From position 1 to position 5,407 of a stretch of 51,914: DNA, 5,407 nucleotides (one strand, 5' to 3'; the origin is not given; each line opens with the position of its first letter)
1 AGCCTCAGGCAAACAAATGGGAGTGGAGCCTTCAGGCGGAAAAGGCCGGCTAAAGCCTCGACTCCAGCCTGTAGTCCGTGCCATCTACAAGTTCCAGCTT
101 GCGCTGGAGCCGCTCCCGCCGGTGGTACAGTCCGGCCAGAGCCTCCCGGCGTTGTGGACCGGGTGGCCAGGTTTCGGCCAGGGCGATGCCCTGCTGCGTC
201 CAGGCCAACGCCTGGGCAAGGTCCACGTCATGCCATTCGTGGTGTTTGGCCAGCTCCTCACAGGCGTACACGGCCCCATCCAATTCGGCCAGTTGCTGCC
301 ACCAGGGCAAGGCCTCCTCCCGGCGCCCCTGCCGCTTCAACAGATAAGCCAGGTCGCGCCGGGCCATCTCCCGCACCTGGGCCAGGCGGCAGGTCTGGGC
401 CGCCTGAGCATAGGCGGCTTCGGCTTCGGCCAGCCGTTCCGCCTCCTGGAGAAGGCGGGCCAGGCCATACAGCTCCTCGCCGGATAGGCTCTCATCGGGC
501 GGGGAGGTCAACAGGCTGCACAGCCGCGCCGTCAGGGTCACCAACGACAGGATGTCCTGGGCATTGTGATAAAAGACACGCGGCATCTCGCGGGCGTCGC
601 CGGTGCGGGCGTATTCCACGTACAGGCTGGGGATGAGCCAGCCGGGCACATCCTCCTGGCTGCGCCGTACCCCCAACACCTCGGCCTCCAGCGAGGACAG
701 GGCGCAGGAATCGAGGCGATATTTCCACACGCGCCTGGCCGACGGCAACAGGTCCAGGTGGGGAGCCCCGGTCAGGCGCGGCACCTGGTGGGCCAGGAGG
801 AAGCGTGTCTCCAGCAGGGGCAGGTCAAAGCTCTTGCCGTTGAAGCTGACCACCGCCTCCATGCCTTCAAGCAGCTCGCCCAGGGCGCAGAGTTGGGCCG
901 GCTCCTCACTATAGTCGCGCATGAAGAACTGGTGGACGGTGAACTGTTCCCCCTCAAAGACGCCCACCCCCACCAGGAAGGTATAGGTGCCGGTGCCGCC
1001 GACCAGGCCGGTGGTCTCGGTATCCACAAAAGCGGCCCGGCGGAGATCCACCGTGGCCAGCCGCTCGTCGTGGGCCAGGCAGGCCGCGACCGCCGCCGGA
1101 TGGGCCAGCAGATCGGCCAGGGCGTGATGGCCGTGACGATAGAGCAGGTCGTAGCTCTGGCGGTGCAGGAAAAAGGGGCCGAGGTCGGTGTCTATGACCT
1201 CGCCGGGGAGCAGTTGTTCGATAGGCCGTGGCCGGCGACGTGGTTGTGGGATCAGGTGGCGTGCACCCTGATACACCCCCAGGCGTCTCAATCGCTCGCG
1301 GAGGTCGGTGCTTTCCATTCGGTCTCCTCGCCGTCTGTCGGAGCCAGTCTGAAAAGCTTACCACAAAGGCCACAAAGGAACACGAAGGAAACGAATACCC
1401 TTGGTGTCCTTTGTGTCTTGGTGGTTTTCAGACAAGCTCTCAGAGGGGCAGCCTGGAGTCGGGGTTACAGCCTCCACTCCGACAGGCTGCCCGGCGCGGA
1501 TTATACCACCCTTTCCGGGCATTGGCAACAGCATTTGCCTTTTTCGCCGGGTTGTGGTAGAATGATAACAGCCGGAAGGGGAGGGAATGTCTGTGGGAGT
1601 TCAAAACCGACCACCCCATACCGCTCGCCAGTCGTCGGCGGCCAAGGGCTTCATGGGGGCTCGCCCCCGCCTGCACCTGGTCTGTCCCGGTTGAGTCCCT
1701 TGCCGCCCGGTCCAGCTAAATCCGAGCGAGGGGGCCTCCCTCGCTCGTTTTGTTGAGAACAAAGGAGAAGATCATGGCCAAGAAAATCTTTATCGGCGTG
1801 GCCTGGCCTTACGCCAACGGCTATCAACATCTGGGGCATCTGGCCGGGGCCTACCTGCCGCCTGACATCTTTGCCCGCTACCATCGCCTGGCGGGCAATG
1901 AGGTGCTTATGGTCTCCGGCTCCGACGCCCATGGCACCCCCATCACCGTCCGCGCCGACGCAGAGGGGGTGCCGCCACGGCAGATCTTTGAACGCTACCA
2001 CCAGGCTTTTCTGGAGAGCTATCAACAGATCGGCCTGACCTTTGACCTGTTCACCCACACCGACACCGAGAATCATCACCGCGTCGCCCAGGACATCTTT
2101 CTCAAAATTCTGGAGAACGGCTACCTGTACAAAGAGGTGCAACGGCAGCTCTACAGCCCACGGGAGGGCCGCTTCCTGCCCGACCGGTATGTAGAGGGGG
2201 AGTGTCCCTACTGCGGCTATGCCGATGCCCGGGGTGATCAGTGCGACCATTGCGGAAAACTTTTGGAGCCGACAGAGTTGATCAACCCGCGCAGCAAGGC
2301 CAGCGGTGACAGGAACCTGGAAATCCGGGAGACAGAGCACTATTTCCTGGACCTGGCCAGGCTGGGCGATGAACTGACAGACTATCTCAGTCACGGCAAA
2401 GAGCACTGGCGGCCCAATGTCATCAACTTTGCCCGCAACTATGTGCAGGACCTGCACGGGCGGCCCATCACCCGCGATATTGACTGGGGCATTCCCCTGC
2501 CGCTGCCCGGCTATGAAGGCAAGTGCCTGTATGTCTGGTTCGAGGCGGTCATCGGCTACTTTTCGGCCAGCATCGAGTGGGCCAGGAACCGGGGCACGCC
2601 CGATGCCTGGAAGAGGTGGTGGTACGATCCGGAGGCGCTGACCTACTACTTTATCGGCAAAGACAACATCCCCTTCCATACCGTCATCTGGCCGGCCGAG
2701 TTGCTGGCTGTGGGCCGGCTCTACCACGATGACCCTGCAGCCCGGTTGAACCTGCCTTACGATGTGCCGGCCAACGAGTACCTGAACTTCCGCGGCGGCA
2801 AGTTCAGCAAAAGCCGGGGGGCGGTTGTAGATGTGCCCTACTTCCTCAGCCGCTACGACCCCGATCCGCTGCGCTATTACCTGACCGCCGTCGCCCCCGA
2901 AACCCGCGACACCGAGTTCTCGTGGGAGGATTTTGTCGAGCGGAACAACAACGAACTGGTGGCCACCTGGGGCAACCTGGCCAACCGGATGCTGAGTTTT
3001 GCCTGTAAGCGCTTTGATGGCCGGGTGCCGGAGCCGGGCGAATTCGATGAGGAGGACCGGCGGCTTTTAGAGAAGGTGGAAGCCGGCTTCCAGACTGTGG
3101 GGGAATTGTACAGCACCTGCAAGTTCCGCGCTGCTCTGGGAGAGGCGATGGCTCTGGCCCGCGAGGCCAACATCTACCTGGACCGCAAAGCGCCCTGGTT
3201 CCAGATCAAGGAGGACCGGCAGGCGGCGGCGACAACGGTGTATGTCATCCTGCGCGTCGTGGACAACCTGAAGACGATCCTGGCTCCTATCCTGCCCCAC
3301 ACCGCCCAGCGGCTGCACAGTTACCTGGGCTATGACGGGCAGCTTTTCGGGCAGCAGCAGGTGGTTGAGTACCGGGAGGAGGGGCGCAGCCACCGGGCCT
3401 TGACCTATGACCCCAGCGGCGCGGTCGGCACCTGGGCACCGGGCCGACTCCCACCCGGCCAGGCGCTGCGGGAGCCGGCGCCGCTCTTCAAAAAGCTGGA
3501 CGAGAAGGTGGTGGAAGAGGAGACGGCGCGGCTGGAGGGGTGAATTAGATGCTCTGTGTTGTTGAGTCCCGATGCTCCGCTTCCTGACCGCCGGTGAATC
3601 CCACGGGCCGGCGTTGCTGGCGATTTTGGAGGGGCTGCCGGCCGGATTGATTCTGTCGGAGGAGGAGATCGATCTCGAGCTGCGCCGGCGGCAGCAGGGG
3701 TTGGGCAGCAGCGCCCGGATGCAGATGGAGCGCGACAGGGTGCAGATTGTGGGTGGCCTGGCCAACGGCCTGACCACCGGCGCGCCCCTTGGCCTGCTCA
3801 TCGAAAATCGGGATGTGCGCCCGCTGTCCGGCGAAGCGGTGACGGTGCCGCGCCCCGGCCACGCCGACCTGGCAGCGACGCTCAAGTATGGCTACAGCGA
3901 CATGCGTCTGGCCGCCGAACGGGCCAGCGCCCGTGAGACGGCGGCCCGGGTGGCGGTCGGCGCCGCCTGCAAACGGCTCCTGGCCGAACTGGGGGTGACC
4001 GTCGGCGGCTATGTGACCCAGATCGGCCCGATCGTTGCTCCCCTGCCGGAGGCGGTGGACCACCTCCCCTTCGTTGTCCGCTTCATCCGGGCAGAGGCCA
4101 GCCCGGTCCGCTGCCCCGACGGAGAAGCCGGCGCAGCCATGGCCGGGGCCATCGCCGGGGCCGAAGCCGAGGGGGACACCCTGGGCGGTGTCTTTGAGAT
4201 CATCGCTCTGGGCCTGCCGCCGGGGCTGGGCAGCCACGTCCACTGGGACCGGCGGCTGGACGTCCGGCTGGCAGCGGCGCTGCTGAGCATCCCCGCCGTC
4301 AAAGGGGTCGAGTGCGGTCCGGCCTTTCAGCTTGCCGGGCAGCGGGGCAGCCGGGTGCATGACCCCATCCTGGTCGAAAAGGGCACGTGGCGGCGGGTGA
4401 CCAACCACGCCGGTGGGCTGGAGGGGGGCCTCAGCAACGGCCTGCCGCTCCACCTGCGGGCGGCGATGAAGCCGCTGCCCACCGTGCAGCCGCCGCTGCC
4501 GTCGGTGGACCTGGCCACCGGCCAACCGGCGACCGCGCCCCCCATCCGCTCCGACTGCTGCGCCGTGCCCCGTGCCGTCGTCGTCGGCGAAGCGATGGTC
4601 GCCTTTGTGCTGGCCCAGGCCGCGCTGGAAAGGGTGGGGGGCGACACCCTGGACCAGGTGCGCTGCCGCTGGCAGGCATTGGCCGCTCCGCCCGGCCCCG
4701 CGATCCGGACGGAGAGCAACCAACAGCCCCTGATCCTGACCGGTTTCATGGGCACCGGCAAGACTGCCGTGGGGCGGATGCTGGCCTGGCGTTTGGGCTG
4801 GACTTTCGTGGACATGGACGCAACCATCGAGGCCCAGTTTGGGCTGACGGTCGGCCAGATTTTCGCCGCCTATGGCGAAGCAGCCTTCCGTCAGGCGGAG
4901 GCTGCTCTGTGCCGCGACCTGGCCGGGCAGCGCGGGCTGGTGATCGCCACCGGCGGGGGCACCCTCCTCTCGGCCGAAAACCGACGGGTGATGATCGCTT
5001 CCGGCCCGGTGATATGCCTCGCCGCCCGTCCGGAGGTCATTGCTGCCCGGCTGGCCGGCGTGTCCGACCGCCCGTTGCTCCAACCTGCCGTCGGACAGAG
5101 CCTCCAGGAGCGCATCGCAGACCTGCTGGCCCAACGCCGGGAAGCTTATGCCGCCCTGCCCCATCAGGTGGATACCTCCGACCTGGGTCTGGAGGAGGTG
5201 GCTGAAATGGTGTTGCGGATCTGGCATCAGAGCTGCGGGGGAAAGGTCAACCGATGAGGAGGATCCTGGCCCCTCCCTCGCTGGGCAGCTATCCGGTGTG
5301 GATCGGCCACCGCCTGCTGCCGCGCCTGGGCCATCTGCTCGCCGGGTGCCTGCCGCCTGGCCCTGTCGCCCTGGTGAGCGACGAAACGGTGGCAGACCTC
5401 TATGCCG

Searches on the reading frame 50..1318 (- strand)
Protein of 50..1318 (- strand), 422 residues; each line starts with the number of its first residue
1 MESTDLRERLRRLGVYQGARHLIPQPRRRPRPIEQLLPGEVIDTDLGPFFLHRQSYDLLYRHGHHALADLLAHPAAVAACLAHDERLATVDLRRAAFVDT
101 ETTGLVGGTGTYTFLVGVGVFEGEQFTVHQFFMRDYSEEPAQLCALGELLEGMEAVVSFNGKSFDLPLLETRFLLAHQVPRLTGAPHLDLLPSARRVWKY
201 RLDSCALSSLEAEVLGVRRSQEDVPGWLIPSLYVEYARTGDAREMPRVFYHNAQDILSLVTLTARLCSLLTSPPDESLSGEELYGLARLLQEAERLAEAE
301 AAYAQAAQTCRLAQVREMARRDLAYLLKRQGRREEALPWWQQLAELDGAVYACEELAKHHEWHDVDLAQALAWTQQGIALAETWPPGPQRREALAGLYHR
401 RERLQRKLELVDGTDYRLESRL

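Call 11: search_protein_families(library=pfam, proteins=[window:50-1318:-], max_evalue=0.0001)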
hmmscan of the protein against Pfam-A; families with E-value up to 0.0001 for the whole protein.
window:50-1318:- (422 aa): 1 family
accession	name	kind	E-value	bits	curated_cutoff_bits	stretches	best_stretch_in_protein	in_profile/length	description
PF13482.12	RNase_H_2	-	1e-37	130.1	22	1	96-266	1-164/165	RNase_H superfamily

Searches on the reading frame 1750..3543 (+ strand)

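Call 11: search_protein_families(library=pfam, proteins=[window:1750-3543:+], max_evalue=0.0001)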
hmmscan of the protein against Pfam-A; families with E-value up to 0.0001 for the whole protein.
window:1750-3543:+ (597 aa): 5 families
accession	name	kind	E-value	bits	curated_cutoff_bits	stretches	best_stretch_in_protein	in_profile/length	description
PF09334.17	tRNA-synt_1g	-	9e-146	486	20.1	1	14-414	2-390/391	tRNA synthetases class I (M)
PF00133.28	tRNA-synt_1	-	4.7e-17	62.3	22.7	1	10-252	22-245/414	tRNA synthetases class I (I, L, M and V)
PF19303.5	Anticodon_3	-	2.2e-15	57.3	23.5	1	426-531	1-106/152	Anticodon binding domain of methionyl tRNA ligase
PF08264.19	Anticodon_1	-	3.9e-09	37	25.1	1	436-532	1-99/148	Anticodon-binding domain of tRNA ligase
PF01406.26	tRNA-synt_1e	-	1.8e-07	31.3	27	0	8-131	5-126/301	tRNA synthetases class I (C) catalytic domain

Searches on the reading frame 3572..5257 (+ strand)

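Call 11: search_protein_families(library=pfam, proteins=[window:3572-5257:+], max_evalue=0.0001)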
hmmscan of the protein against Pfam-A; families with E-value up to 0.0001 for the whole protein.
window:3572-5257:+ (561 aa): 2 families
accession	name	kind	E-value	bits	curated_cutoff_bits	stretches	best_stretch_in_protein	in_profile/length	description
PF01264.26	Chorismate_synt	-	2.4e-110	368.7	27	1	2-352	1-327/327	Chorismate synthase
PF01202.28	SKI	-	1.9e-37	129.3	22.1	1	393-548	1-155/159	Shikimate kinase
